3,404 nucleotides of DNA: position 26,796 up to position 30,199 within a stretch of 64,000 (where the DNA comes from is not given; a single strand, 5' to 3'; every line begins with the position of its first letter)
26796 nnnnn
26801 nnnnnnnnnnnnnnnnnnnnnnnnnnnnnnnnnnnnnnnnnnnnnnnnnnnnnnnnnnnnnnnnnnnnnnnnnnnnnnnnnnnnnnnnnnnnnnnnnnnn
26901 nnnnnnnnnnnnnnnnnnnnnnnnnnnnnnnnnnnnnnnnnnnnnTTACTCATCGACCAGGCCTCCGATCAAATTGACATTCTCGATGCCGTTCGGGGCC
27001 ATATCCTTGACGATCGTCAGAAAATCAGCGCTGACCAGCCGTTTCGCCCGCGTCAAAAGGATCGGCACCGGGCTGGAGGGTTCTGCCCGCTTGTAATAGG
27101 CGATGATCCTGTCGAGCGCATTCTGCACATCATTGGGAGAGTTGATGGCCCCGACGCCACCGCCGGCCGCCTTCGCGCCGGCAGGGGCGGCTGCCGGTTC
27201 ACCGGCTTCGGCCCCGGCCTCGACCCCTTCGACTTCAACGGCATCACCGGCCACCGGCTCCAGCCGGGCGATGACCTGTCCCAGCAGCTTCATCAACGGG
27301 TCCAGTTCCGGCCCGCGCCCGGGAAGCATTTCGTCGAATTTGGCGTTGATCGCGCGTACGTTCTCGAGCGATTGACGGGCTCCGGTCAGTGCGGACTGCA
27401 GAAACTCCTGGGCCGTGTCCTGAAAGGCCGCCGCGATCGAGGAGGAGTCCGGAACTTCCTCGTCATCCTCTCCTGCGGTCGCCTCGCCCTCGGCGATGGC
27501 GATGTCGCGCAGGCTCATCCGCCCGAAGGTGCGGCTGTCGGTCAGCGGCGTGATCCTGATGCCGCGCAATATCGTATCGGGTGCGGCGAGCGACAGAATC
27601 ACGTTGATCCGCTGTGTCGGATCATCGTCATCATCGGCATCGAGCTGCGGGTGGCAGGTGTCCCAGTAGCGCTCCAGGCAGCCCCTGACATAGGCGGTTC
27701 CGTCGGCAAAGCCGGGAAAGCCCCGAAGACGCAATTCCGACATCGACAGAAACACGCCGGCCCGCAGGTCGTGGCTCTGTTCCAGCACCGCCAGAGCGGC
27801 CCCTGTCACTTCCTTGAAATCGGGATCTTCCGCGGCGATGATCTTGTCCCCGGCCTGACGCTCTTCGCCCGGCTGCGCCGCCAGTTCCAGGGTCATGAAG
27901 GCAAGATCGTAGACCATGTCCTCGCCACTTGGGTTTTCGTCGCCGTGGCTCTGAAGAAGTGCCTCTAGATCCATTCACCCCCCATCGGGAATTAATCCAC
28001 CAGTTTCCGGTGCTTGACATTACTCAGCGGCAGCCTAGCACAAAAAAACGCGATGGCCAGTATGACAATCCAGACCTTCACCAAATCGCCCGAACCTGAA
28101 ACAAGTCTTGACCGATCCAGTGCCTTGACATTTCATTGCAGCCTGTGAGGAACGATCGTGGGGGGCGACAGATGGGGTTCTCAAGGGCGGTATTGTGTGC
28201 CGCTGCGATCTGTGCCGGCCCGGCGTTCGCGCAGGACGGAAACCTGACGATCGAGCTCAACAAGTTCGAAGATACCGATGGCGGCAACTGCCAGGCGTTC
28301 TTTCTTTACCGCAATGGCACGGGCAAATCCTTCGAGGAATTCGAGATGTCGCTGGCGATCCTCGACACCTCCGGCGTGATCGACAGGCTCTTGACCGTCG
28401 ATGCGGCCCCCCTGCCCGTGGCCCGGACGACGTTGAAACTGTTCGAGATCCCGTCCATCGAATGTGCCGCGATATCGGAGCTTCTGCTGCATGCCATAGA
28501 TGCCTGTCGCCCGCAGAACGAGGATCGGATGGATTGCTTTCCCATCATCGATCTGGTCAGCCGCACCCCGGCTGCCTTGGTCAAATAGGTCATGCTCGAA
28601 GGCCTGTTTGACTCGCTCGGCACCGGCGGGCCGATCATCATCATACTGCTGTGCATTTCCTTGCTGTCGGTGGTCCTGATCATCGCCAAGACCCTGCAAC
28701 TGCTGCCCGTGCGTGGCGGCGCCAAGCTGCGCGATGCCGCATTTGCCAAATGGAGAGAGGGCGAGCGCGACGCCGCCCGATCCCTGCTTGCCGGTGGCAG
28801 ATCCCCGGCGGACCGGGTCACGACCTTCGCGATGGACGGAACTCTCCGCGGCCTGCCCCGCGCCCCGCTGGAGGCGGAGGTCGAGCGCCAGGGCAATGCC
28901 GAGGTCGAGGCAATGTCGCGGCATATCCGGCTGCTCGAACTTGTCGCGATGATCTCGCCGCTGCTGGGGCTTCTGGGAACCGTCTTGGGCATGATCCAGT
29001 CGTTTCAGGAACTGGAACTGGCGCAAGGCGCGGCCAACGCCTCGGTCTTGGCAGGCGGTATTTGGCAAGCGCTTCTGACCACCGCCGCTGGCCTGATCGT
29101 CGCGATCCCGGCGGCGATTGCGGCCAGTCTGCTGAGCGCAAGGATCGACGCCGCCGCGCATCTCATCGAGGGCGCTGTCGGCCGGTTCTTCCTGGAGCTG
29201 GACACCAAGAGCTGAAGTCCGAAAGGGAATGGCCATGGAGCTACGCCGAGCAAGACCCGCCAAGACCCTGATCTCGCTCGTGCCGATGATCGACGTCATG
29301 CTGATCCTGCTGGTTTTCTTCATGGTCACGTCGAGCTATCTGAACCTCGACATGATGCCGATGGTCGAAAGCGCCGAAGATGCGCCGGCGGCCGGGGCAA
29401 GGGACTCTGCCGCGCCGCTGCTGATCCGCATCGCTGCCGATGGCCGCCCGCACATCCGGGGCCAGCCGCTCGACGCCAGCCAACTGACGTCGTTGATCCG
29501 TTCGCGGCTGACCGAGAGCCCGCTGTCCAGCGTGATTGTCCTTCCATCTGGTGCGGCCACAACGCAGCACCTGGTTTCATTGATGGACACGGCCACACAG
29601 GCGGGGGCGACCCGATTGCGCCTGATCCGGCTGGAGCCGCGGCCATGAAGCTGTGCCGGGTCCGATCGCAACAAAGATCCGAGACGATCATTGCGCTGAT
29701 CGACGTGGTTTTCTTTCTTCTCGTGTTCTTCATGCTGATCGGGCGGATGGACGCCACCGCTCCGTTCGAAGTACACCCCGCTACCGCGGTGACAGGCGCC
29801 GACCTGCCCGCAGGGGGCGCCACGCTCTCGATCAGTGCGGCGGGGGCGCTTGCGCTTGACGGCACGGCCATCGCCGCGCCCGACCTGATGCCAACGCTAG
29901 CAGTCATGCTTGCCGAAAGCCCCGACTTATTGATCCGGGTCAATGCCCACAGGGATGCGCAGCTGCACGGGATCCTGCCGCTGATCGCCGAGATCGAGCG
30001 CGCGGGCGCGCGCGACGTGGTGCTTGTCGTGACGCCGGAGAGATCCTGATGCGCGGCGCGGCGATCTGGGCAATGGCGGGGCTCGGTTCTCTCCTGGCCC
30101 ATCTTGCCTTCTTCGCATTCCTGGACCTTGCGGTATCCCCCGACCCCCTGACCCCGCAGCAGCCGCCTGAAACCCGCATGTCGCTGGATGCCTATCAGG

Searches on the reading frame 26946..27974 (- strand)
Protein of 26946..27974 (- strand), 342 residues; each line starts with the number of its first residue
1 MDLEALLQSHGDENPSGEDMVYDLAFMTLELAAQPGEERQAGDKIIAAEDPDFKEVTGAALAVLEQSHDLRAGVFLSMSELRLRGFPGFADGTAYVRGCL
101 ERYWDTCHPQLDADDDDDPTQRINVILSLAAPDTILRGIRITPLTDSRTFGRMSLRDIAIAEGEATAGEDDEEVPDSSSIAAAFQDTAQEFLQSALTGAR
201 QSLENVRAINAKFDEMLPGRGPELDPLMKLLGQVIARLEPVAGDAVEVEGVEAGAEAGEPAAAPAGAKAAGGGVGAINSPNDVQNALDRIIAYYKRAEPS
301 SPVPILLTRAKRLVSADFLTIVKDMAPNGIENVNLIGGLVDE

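Call 55: search_protein_families(library=ncbifam, proteins=[window:26946-27974:-], max_evalue=0.01)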
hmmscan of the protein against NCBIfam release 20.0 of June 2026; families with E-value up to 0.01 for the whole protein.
window:26946-27974:- (342 aa): 2 families
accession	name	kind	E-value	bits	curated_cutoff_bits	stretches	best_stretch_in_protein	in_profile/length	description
TIGR03363.1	VI_chp_8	equivalog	1.6e-63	215.6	160.85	1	1-331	1-346/353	type VI secretion system protein TssA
TIGR03362.1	VI_chp_7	equivalog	2.5e-09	36.7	230.1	1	12-110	11-103/476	type VI secretion system protein TssA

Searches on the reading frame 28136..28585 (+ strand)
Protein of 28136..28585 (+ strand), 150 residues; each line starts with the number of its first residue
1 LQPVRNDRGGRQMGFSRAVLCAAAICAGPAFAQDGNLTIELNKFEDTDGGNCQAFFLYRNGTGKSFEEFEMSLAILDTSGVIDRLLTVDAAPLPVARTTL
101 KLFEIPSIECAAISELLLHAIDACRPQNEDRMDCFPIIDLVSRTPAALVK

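Call 4: search_protein_families(library=pfam, proteins=[window:28136-28585:+], max_evalue=0.1)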
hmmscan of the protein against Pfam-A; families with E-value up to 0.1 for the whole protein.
window:28136-28585:+ (150 aa): 0 families

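Call 55: search_protein_families(library=ncbifam, proteins=[window:28136-28585:+], max_evalue=0.01)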
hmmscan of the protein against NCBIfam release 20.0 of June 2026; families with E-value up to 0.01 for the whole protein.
window:28136-28585:+ (150 aa): 0 families

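Call 69: search_solved_structures(query=window:28136-28585:+, max_evalue=1)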
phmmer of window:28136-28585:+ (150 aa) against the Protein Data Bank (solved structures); distinct sequences matched with E-value up to 1: 0.

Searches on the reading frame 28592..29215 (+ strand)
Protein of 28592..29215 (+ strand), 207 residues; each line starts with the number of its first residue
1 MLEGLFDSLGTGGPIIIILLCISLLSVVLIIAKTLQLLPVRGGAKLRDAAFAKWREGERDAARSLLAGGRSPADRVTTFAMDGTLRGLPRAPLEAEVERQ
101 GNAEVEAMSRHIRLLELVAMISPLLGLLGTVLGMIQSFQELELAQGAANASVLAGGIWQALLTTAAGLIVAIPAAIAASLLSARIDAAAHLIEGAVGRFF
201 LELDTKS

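Call 8: search_protein_families(library=pfam, proteins=[window:28592-29215:+], max_evalue=0.001)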
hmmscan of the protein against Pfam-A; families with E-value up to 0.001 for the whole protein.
window:28592-29215:+ (207 aa): 1 family
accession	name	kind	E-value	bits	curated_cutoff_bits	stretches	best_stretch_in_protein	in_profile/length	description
PF01618.21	MotA_ExbB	-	9.5e-29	100.2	22.9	1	77-192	10-125/127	MotA/TolQ/ExbB proton channel family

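Call 55: search_protein_families(library=ncbifam, proteins=[window:28592-29215:+], max_evalue=0.01)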
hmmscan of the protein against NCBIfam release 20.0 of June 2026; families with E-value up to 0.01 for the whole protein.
window:28592-29215:+ (207 aa): 8 families
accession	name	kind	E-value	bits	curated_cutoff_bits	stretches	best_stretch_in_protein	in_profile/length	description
TIGR02796.1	tolQ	equivalog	3.1e-20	72.8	221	1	16-192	17-203/216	protein TolQ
NF008066.0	PRK10801.1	equivalog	6e-16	58.6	403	1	102-187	117-201/230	Tol-Pal system protein TolQ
TIGR02797.1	exbB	equivalog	4.6e-14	52.7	206.2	1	16-193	17-199/211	tonB-system energizer ExbB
NF007722.0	PRK10414.1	equivalog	1.8e-13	50.6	402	1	97-187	115-204/244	tol-pal system-associated acyl-CoA thioesterase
TIGR02805.1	exbB2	equivalog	4.2e-10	39.9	135.35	1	106-186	49-128/138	TonB-system energizer ExbB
NF006583.0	PRK09109.1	equivalog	0.00021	20.5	237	1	82-168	117-193/246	flagellar motor protein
NF041792.2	2_anti-phage_ZorA2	equivalog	0.0021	16.7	700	1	110-183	41-114/550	type II Zorya anti-phage system protein ZorA2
NF005237.0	PRK06743.1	equivalog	0.0092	15.3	373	0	100-176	151-221/277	flagellar motor protein MotP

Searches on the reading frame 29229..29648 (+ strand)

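Call 8: search_protein_families(library=pfam, proteins=[window:29229-29648:+], max_evalue=0.001)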
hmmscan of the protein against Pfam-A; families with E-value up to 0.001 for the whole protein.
window:29229-29648:+ (139 aa): 1 family
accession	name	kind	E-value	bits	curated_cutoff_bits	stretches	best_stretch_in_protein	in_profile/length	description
PF02472.21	ExbD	-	1.1e-18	68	25.4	1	14-132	7-123/128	Biopolymer transport protein ExbD/TolR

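Call 55: search_protein_families(library=ncbifam, proteins=[window:29229-29648:+], max_evalue=0.01)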
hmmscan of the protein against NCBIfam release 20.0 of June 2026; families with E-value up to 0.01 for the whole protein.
window:29229-29648:+ (139 aa): 5 families
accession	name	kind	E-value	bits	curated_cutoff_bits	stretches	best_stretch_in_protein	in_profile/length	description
TIGR02801.1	tolR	equivalog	3.7e-13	50.2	127.3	1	15-133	5-127/129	protein TolR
NF008429.0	PRK11267.1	equivalog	3.1e-09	37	216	1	15-135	18-135/141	TonB system transport protein ExbD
TIGR02803.1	ExbD_1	equivalog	2.5e-08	34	152.95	1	15-135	4-121/122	TonB system transport protein ExbD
NF008248.0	PRK11024.1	equivalog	1.1e-05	25.5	162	1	6-76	7-76/142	colicin uptake protein TolR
TIGR02804.1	ExbD_2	equivalog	0.0002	21.7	123.45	1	15-91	4-79/121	TonB system transport protein ExbD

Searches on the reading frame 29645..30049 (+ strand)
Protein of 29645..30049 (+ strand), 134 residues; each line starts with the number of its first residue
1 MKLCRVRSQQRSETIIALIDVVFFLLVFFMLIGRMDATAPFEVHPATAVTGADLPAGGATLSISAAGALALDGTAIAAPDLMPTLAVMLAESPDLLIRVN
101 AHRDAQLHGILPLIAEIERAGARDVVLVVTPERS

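Call 8: search_protein_families(library=pfam, proteins=[window:29645-30049:+], max_evalue=0.001)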
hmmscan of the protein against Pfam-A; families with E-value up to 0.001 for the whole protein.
window:29645-30049:+ (134 aa): 1 family
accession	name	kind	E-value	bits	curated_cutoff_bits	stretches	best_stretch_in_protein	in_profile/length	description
PF02472.21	ExbD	-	1.1e-14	55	25.4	1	11-131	6-127/128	Biopolymer transport protein ExbD/TolR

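Call 55: search_protein_families(library=ncbifam, proteins=[window:29645-30049:+], max_evalue=0.01)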
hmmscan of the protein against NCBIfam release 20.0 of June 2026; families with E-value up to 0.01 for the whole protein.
window:29645-30049:+ (134 aa): 3 families
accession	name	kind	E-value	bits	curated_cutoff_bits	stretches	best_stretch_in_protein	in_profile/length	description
TIGR02801.1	tolR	equivalog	7.1e-05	23.4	127.3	1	15-129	7-128/129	protein TolR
TIGR02803.1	ExbD_1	equivalog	0.0016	18.6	152.95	1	16-128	7-119/122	TonB system transport protein ExbD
NF008429.0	PRK11267.1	equivalog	0.0086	16.1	216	1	15-128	20-133/141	TonB system transport protein ExbD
